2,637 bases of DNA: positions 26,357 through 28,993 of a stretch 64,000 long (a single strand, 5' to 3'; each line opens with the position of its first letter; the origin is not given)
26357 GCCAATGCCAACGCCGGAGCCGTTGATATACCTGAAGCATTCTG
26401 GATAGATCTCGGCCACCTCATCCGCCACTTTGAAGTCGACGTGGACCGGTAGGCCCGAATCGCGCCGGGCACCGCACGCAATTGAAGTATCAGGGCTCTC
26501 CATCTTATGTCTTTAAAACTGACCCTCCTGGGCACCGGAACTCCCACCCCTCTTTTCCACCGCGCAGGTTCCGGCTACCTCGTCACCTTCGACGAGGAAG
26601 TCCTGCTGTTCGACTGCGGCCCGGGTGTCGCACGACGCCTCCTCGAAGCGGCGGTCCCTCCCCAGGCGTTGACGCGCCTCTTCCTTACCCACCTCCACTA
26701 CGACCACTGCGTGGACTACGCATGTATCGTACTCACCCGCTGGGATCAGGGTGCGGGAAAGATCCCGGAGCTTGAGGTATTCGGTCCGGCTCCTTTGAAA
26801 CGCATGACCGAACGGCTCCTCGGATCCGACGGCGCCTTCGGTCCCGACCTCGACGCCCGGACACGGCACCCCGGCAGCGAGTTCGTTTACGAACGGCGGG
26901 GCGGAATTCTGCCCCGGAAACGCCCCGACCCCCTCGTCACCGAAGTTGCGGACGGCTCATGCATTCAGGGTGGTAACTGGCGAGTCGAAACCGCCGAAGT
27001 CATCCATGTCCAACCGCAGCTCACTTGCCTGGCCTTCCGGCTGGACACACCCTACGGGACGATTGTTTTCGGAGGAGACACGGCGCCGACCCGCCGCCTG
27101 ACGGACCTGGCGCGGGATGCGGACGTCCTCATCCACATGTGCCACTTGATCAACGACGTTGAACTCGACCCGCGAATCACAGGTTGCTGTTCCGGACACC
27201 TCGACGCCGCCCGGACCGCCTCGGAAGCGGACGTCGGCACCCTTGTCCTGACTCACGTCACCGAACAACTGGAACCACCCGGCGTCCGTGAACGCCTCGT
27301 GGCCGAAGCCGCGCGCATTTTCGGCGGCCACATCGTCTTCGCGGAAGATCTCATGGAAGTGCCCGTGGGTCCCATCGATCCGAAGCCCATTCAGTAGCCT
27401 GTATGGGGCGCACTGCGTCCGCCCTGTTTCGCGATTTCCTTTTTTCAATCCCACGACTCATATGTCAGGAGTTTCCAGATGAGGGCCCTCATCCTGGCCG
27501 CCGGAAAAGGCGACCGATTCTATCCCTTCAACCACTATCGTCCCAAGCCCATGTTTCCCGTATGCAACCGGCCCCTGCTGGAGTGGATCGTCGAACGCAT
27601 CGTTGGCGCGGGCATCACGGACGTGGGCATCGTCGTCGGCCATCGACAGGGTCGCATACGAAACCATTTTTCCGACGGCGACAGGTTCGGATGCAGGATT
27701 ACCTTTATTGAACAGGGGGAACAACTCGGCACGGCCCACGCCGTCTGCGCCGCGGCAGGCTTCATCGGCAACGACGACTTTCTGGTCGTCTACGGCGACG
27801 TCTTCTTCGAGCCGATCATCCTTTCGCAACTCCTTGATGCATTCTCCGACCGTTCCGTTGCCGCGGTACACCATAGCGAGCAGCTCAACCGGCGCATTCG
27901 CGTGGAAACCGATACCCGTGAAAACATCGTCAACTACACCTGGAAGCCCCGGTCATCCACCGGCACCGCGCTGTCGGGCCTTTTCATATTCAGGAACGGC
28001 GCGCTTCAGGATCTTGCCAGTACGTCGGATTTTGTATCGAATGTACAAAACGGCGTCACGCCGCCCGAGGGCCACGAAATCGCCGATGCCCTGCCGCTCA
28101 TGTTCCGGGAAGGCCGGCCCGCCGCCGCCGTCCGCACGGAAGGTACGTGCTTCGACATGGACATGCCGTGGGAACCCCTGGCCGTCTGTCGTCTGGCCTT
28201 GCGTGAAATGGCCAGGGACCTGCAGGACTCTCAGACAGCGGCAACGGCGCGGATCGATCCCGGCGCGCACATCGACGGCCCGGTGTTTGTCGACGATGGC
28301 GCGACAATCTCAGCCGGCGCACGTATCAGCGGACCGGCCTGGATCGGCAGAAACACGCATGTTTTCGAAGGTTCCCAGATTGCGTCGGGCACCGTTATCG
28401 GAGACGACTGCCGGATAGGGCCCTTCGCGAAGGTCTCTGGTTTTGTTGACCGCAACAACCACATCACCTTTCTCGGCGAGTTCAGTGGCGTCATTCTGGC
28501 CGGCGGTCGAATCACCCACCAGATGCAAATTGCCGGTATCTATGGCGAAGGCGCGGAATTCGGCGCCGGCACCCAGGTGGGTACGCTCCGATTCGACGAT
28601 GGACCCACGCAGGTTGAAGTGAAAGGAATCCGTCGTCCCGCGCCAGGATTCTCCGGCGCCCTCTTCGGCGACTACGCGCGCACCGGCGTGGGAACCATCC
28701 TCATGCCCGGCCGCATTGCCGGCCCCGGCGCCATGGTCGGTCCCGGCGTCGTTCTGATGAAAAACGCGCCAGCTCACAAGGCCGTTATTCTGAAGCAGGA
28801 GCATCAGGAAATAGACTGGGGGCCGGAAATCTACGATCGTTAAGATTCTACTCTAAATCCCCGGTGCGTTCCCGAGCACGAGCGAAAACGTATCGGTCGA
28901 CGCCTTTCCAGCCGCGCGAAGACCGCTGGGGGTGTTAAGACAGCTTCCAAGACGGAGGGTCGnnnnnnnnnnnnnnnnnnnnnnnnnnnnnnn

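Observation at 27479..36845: Cytoplasmic six-gene operon pairing two heparinase II/III-like proteins with an NTP-transferase, a beta-propeller, a DapA/NanA-family lyase and a duplicated unknown domain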

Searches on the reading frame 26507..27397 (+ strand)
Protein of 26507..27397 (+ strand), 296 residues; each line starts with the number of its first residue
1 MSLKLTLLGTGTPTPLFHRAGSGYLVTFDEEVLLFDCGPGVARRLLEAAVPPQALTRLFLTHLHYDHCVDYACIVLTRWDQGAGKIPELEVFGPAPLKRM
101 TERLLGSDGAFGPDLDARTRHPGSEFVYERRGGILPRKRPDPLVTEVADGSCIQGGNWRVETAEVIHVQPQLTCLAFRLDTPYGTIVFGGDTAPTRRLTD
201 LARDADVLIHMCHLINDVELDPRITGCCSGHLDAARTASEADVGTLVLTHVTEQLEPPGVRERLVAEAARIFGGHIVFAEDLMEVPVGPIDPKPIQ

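Call 3: search_protein_families(library=pfam, proteins=[window:26507-27397:+], max_evalue=0.01)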
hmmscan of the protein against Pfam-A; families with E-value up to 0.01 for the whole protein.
window:26507-27397:+ (296 aa): 3 families
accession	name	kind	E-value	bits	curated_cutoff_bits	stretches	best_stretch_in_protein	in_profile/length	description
PF00753.33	Lactamase_B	-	1e-11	45.6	22.7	1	21-250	6-196/196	Metallo-beta-lactamase superfamily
PF12706.13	Lactamase_B_2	-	4.3e-11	43.2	27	1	33-250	3-199/200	Beta-lactamase superfamily domain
PF23023.1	Anti-Pycsar_Apyc1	-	0.002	18.1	50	1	1-68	1-67/250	Anti-Pycsar protein Apyc1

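Call 4: search_protein_families(library=ncbifam, proteins=[window:26507-27397:+], max_evalue=0.01)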
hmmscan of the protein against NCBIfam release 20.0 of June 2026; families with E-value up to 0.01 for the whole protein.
window:26507-27397:+ (296 aa): 13 families
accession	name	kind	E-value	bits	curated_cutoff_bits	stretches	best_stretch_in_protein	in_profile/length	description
NF000806.0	PRK00055.2-4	equivalog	4.9e-34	117.8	363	1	3-289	2-278/280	ribonuclease Z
TIGR02651.1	RNase_Z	equivalog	2.5e-33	115.4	292.95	2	4-106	1-101/302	ribonuclease Z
NF000801.0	PRK00055.1-3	equivalog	1.4e-30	106.4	252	2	3-105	2-102/307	ribonuclease Z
NF000805.0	PRK00055.2-3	equivalog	1.9e-28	99.6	416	2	4-75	5-76/307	ribonuclease Z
NF041851.1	cyc_nuc_deg_phdiest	equivalog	3.5e-26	92.1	400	2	3-96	1-93/253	cyclic nucleotide-degrading phosphodiesterase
NF000800.0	PRK00055.1-1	equivalog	5.9e-25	87.9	398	2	4-105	2-105/305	ribonuclease Z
NF041257.1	GntH_guanitoxin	equivalog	2.2e-21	76.2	333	2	3-95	13-107/374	guanitoxin biosynthesis MBL fold metallo-hydrolase GntH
TIGR02649.1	true_RNase_BN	exception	1.3e-19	70.4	563.7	2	30-107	31-106/304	ribonuclease BN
NF000804.0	PRK00055.2-1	equivalog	2.6e-17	62.9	402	1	4-76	5-77/306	ribonuclease Z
NF002558.0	PRK02126.1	subfamily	2.1e-06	27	315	1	28-108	25-98/345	ribonuclease Z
TIGR03307.1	PhnP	equivalog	0.00049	19.5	272.25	1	18-95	34-100/249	phosphonate metabolism protein PhnP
NF002553.0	PRK02113.1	equivalog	0.0014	18.1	386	1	19-68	33-80/252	MBL fold metallo-hydrolase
TIGR02650.1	RNase_Z_T_toga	equivalog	0.009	15.2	507.05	0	26-95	14-80/277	ribonuclease Z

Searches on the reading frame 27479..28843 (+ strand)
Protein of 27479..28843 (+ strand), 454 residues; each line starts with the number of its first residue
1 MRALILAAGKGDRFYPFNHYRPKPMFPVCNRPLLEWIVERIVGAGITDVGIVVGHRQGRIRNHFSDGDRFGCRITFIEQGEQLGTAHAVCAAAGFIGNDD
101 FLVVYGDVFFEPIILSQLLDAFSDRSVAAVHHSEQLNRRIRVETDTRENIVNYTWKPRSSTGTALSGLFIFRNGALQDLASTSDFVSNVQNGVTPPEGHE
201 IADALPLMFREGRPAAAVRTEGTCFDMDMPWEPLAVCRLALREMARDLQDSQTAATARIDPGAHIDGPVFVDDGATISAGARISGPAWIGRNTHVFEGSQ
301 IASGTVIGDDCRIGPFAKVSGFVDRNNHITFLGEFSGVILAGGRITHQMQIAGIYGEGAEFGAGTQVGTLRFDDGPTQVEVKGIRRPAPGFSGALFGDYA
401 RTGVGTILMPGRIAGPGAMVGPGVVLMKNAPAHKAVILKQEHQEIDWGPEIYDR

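Call 3: search_protein_families(library=pfam, proteins=[window:27479-28843:+], max_evalue=0.01)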
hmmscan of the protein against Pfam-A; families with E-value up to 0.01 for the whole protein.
window:27479-28843:+ (454 aa): 4 families
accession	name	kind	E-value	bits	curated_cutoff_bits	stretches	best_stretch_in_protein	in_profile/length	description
PF00483.29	NTP_transferase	-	2.3e-26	93.3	21.2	1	3-219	2-220/245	Nucleotidyl transferase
PF12804.13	NTP_transf_3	-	2.4e-15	57.5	27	1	3-243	1-140/160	MobA-like NTP transferase domain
PF00132.30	Hexapep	-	1.7e-14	53.2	27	1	287-321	2-36/36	Bacterial transferase hexapeptide (six repeats)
PF25084.1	LbH_EIF2B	-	6.2e-05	23.4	54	1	269-321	4-55/105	EIF2B subunit epsilon LbH domain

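Call 4: search_protein_families(library=ncbifam, proteins=[window:27479-28843:+], max_evalue=0.01)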
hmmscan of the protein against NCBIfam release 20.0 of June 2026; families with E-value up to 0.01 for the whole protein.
window:27479-28843:+ (454 aa): 42 families (the best 25 are shown)
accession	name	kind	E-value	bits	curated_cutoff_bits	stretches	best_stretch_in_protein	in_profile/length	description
TIGR03992.1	Arch_glmU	subfamily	1.4e-69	234.8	292.1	1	1-425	1-392/393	bifunctional sugar-1-phosphate nucleotidylyltransferase/acetyltransferase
NF041173.1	Sug_nt_acttase_Thmprot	equivalog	1.4e-48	165.8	600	1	1-428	1-395/405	bifunctional sugar-1-phosphate nucleotidylyltransferase/acetyltransferase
TIGR01208.1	rmlA_long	equivalog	5.8e-42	143.8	320.25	1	2-313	1-297/353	glucose-1-phosphate thymidylyltransferase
TIGR01173.1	glmU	equivalog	1.7e-27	96.4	366.85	2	1-125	1-120/452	bifunctional UDP-N-acetylglucosamine diphosphorylase/glucosamine-1-phosphate N-acetyltransferase GlmU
NF041313.1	UDPGP_AglF_Halo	equivalog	2.1e-27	96.1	400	1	1-231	1-225/234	UTP--glucose-1-phosphate uridylyltransferase AglF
NF052502.1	man1P_GTase_Rv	exception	4.8e-26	91.5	440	2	2-181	2-184/352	mannose-1-phosphate guanylyltransferase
NF045761.1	NAMPUrTaseMurU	equivalog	6.7e-26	91.5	250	1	1-113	1-113/226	N-acetylmuramate alpha-1-phosphate uridylyltransferase MurU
NF010937.0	PRK14357.1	equivalog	8.9e-24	84.2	658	1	1-114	1-102/448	bifunctional UDP-N-acetylglucosamine diphosphorylase/glucosamine-1-phosphate N-acetyltransferase GlmU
NF010933.0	PRK14353.1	equivalog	1.5e-22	79.8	505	1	3-126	8-128/453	bifunctional UDP-N-acetylglucosamine diphosphorylase/glucosamine-1-phosphate N-acetyltransferase GlmU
NF010936.0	PRK14356.1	equivalog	2.3e-22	79.5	666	2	3-127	8-124/456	bifunctional UDP-N-acetylglucosamine diphosphorylase/glucosamine-1-phosphate N-acetyltransferase GlmU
NF010935.0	PRK14355.1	equivalog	5.7e-22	78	718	2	2-124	5-123/459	bifunctional UDP-N-acetylglucosamine diphosphorylase/glucosamine-1-phosphate N-acetyltransferase GlmU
TIGR01099.1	galU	equivalog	2.8e-21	76.3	326.8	2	2-65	3-66/261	UTP--glucose-1-phosphate uridylyltransferase GalU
NF010934.1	PRK14354.1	equivalog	2e-20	72.7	450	1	3-122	2-111/447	bifunctional UDP-N-acetylglucosamine diphosphorylase/glucosamine-1-phosphate N-acetyltransferase GlmU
NF049965.1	GlMnHpPGnyltfHddC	equivalog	2.7e-17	63.2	300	1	1-185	1-181/221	D-glycero-D-manno-heptose 1-phosphate guanosyltransferase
NF006986.0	PRK09451.1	equivalog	5.3e-17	61.8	725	1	2-120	7-115/456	bifunctional UDP-N-acetylglucosamine diphosphorylase/glucosamine-1-phosphate N-acetyltransferase GlmU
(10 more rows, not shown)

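Call 50: search_solved_structures(query=window:27479-28843:+, max_evalue=1e-10)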
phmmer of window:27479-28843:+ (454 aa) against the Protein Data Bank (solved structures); distinct sequences matched with E-value up to 1e-10: 44.
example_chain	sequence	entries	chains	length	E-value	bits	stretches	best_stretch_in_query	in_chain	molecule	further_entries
2ggo_A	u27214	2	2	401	3e-37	131.8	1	1-428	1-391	401aa long hypothetical glucose-1-phosphate thymidylyltransferase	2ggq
5z09_A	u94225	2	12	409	3.6e-36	128.3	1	1-430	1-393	Dual sugar-1-phosphate nucleotidylyltransferase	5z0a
8x7s_B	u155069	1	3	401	3.8e-21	78.7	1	1-153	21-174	UTP--glucose-1-phosphate uridylyltransferase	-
4y7t_A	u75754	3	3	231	1.8e-20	76.5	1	1-110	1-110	Nucleotidyl transferase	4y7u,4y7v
9dqf_A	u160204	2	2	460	1.1e-15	60.8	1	2-311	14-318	Bifunctional protein GlmU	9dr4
1hv9_A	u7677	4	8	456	1.1e-15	60.7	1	2-437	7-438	UDP-N-ACETYLGLUCOSAMINE PYROPHOSPHORYLASE | Bifunctional protein glmU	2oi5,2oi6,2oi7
6n0u_A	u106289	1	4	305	1.7e-15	60.1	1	2-180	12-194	Glucose-1-phosphate thymidylyltransferase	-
7o2n_A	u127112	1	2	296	1.7e-15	60.1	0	2-66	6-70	Probable UTP--glucose-1-phosphate uridylyltransferase YngB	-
7b1r_A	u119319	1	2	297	1.8e-15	60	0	2-66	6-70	Probable UTP--glucose-1-phosphate uridylyltransferase YngB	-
7whr_B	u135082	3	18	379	2.4e-15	59.6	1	1-333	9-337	Nucleotidyl transferase family protein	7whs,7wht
5ify_A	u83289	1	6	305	2.5e-15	59.6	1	2-173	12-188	Glucose-1-phosphate thymidylyltransferase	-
2v0h_A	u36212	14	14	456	5e-15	58.5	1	2-128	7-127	BIFUNCTIONAL PROTEIN GLMU | GLUCOSAMINE-1-PHOSPHATE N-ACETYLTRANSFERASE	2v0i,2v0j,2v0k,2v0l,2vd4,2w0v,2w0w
9o90_A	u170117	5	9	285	7.7e-15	57.9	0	3-66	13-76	UTP--glucose-1-phosphate uridylyltransferase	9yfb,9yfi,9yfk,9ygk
1mp3_A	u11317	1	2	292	8.6e-15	57.8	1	2-177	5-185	GLUCOSE-1-PHOSPHATE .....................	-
1fwy_A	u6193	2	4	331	1.7e-14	56.8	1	2-319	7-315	UDP-N-ACETYLGLUCOSAMINE PYROPHOSPHORYLASE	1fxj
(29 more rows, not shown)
